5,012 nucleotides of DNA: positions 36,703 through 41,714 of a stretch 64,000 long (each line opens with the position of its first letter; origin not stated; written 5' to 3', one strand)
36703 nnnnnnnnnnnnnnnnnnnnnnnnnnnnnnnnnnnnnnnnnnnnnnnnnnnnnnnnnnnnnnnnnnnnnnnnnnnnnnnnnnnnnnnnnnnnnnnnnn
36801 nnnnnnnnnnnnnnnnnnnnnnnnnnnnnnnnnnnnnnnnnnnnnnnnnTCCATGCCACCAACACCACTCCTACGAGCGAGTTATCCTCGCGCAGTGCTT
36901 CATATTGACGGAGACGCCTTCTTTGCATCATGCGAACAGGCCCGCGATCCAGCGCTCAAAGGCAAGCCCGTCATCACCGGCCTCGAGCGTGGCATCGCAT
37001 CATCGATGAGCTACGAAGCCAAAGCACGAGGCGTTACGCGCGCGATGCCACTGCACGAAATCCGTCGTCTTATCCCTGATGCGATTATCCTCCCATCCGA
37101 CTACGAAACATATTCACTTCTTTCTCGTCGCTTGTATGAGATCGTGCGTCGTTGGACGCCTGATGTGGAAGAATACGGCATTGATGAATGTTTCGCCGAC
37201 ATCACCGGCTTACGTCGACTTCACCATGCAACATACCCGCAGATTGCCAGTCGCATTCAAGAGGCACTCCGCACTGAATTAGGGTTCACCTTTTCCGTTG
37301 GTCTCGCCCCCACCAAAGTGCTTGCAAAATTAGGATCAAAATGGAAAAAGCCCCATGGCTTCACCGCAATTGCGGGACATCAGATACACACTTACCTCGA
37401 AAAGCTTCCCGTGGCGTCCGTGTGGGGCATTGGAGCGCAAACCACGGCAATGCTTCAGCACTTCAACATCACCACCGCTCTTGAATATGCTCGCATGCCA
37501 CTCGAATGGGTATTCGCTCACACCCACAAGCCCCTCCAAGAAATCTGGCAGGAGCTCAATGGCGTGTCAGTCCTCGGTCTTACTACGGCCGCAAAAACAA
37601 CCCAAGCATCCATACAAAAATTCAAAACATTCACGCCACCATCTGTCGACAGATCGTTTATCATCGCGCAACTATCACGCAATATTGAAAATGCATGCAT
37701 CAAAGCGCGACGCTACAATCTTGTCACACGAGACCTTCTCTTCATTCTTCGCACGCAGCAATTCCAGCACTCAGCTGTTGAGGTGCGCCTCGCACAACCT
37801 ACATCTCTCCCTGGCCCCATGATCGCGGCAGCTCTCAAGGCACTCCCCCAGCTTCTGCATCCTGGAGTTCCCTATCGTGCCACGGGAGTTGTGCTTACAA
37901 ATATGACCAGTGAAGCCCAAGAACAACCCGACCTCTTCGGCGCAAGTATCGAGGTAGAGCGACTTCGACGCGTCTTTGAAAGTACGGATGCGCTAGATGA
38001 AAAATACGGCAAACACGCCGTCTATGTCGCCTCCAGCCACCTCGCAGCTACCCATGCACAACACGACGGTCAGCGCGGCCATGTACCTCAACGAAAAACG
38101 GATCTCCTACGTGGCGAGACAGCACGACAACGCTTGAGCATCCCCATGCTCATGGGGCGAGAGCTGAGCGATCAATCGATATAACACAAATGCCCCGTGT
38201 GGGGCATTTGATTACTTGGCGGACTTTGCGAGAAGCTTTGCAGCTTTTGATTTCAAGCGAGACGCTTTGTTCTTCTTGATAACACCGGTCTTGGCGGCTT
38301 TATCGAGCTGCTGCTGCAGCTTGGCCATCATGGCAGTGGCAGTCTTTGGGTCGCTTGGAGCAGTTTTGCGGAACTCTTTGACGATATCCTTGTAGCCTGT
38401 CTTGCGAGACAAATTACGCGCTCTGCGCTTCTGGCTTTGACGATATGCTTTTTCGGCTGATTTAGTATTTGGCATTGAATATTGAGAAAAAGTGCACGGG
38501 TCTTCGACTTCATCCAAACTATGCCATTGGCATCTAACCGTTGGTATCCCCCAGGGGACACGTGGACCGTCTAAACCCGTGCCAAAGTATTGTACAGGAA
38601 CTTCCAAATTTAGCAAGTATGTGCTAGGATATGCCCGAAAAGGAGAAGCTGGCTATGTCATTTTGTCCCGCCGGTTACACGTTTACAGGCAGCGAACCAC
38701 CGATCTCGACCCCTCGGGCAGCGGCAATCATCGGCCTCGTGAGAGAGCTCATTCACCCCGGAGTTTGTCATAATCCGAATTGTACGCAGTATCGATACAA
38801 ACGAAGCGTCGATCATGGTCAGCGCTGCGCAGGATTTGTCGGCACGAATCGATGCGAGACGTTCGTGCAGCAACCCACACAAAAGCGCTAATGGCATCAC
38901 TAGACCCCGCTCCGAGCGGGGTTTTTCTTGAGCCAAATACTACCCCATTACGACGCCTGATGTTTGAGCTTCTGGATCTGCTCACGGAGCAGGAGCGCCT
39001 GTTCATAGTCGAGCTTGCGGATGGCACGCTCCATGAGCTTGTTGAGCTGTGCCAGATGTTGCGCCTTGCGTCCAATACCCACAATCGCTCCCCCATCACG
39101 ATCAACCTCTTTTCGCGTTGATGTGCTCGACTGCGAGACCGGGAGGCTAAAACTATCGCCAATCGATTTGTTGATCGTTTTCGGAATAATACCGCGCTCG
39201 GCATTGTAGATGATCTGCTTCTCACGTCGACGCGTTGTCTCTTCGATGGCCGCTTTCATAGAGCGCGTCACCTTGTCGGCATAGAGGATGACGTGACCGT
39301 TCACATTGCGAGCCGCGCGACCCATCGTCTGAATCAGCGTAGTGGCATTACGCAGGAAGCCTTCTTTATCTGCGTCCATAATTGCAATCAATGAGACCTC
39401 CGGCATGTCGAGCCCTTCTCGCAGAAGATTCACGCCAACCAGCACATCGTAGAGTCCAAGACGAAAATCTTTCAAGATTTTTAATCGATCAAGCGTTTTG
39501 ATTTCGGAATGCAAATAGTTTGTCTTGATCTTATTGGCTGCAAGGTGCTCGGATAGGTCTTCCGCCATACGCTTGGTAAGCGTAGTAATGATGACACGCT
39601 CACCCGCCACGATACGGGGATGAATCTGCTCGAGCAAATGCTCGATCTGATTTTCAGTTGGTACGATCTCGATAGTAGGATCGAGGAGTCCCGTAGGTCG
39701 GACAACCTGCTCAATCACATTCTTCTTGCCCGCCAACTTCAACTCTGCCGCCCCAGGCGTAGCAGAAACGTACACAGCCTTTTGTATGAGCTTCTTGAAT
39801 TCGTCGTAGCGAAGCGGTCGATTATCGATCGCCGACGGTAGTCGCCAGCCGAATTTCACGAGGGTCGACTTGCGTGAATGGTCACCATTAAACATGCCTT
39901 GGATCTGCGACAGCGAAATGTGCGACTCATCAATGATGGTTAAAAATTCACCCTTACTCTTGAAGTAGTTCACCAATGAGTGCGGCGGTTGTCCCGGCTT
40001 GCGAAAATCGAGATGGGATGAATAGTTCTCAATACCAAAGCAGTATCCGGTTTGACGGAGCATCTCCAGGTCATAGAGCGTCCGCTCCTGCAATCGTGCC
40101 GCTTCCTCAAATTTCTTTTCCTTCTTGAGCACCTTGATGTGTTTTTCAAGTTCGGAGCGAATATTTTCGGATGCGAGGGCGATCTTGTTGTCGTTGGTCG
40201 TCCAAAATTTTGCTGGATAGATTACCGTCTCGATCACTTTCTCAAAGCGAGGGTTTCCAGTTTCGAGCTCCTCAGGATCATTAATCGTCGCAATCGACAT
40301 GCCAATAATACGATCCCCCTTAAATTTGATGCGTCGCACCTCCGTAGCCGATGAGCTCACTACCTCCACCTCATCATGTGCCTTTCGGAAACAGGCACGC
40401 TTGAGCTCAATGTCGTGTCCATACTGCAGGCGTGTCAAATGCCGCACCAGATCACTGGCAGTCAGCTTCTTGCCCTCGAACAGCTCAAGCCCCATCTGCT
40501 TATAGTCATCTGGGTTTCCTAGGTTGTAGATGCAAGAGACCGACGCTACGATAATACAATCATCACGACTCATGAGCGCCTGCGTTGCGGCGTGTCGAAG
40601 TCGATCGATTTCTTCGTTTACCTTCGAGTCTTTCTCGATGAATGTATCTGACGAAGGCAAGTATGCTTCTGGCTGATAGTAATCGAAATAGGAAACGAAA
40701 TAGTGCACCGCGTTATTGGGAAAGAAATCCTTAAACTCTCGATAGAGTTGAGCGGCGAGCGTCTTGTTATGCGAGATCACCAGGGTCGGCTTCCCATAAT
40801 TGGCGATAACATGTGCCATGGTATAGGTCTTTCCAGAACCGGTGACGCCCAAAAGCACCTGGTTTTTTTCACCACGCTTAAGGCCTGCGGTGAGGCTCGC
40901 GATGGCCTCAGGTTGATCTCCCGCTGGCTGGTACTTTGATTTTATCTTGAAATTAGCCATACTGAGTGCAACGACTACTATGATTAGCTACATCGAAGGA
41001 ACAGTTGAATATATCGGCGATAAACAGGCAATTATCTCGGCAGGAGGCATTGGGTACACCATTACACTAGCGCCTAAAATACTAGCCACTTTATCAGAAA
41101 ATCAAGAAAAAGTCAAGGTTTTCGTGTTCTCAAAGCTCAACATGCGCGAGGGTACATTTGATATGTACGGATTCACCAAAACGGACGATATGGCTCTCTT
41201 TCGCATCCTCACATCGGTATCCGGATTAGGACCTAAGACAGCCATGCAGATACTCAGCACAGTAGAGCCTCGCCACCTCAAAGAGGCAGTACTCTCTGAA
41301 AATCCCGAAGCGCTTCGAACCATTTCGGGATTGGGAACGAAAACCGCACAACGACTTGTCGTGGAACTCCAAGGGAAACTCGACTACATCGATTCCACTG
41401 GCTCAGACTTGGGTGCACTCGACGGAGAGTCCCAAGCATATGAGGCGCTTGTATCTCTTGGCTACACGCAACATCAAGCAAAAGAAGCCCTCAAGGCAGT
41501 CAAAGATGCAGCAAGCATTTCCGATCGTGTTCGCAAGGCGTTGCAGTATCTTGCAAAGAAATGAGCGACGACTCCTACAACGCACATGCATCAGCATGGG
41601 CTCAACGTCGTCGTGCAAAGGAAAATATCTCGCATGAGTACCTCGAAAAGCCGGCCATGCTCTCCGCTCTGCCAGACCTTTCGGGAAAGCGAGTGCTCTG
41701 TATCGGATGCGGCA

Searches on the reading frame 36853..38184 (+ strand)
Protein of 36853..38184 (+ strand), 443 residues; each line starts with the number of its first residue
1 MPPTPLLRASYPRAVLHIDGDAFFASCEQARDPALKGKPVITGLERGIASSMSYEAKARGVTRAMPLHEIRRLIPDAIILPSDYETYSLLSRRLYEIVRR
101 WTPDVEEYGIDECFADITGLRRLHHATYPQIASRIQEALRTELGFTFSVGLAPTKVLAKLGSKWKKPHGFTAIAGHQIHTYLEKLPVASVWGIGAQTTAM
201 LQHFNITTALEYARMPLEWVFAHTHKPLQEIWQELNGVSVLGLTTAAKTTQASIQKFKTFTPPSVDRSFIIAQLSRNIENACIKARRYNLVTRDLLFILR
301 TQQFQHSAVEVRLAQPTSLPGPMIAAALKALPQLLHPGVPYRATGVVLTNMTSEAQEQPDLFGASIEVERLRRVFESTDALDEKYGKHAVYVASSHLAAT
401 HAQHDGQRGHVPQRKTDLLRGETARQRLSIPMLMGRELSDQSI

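Call 5: search_protein_families(library=pfam, proteins=[window:36853-38184:+])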
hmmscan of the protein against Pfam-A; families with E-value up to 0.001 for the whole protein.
window:36853-38184:+ (443 aa): 2 families
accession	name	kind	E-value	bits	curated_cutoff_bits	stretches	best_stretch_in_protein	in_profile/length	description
PF00817.25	IMS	-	7.7e-45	152.9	23.2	1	18-162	1-147/148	impB/mucB/samB family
PF11799.13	IMS_C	-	9.2e-12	45.8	20.7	1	253-361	3-109/109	impB/mucB/samB family C-terminal domain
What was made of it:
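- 36853..38184 (+): Y-family (DinB-like) translesion polymerase, 3 nt after the lexA stop codon; second gene of the operon. Pfam IMS plus IMS_C (call 5).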

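Call 30: search_protein_families(library=ncbifam, proteins=[window:36853-38184:+])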
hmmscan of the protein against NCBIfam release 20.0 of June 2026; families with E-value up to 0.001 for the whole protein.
window:36853-38184:+ (443 aa): 10 families
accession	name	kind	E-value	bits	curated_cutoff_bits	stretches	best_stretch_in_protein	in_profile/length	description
NF002751.0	PRK02794.1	equivalog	1e-63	215.7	371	1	15-392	40-414/425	DNA polymerase IV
NF002848.0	PRK03103.1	subfamily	2.7e-63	213.8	381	1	13-406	4-402/410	DNA polymerase IV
NF002882.0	PRK03348.1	equivalog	6.4e-59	199.9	389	1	13-374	5-365/461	DNA polymerase IV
NF002677.0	PRK02406.1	equivalog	6.5e-59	199.8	256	1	12-357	5-349/357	DNA polymerase IV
NF003015.0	PRK03858.1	subfamily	1.7e-57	195.3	367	1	14-393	8-383/399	DNA polymerase IV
NF002492.0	PRK01810.1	equivalog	3.4e-56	190.7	399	1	12-397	9-396/412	DNA polymerase IV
NF010731.0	PRK14133.1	equivalog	1.5e-49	169.1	362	1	13-308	3-294/352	DNA polymerase IV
NF002955.0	PRK03609.1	subfamily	1.2e-43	149.6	431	1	18-398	5-397/422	translesion error-prone DNA polymerase V subunit UmuC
NF002883.0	PRK03352.1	equivalog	1.3e-42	146.3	330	1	12-348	4-339/347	DNA polymerase IV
NF002292.0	PRK01216.1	equivalog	4.9e-30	104.7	339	1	15-218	3-211/351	DNA polymerase IV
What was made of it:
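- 36853..38184 (+): NCBIfam DNA polymerase IV models give the best hits but fall below their cut-offs (call 30).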

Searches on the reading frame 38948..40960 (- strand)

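Call 30: search_protein_families(library=ncbifam, proteins=[window:38948-40960:-])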
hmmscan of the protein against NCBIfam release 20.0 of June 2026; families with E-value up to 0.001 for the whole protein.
window:38948-40960:- (670 aa): 33 families (the best 25 are shown)
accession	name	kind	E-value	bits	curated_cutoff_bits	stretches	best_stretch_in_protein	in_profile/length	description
NF003673.1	PRK05298.1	equivalog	1.8e-274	912.2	743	1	3-667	1-652/653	excinuclease ABC subunit UvrB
TIGR00631.1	uvrb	equivalog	6.5e-270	897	750.1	1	3-666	1-658/658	excinuclease ABC subunit UvrB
TIGR00643.1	recG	equivalog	1.6e-14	53.5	659.4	1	411-566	420-568/629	ATP-dependent DNA helicase RecG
NF004066.1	PRK05580.1-3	equivalog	1.6e-12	46.5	813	2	494-559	581-654/788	primosomal protein N'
TIGR00595.1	priA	equivalog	5.8e-12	44.9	230.35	1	462-563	274-383/509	replication restart helicase PriA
NF004069.0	PRK05580.2-1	equivalog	9e-12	44.2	767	1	462-562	389-496/612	primosomal protein N'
NF004067.0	PRK05580.1-4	equivalog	2.2e-09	36.3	763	1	462-560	496-602/737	primosomal protein N'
NF008169.0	PRK10917.2-3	equivalog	4.4e-09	35.4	555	1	9-84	227-304/610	ATP-dependent DNA helicase RecG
NF004070.0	PRK05580.2-2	equivalog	5.1e-09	34.8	921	0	14-83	199-272/729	primosomal protein N'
NF008165.0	PRK10917.1-3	equivalog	6.4e-09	34.8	711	1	446-571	480-600/692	ATP-dependent DNA helicase RecG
NF010337.0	PRK13766.1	equivalog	7.3e-09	34.3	610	1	450-583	363-497/781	Hef nuclease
NF053631.1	RNA_helic_CshA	equivalog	7.7e-09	34.9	646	1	452-587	236-367/434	degradosome RNA helicase CshA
TIGR00580.2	mfd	equivalog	1.1e-08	34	800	1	476-552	667-739/907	transcription-repair coupling factor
NF003419.0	PRK04837.1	equivalog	1.2e-08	34.2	588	1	454-563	257-362/424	ATP-dependent RNA helicase RhlB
NF053636.1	DDHlcsCsdAPsy1082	equivalog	2.5e-08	32.9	890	1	454-551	244-339/512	DEAD/DEAH box helicase CsdA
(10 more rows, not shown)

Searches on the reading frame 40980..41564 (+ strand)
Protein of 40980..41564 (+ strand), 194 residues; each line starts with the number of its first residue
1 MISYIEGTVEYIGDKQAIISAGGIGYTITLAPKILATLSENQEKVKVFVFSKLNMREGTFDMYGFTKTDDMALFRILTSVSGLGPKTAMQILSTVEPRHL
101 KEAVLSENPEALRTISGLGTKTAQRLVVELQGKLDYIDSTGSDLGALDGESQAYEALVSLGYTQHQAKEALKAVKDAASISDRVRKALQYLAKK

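Call 30: search_protein_families(library=ncbifam, proteins=[window:40980-41564:+])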
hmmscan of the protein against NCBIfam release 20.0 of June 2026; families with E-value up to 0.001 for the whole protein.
window:40980-41564:+ (194 aa): 3 families
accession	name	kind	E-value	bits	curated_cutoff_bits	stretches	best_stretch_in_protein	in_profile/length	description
TIGR00084.2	ruvA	equivalog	8.5e-49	165.9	85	1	1-189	1-202/202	Holliday junction branch migration protein RuvA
NF011194.0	PRK14600.1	equivalog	9.3e-37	126.6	180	1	1-192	1-187/188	Holliday junction branch migration protein RuvA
NF033542.1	transpos_IS110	equivalog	0.00039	19.7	140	0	74-95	219-240/343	IS110 family RNA-guided transposase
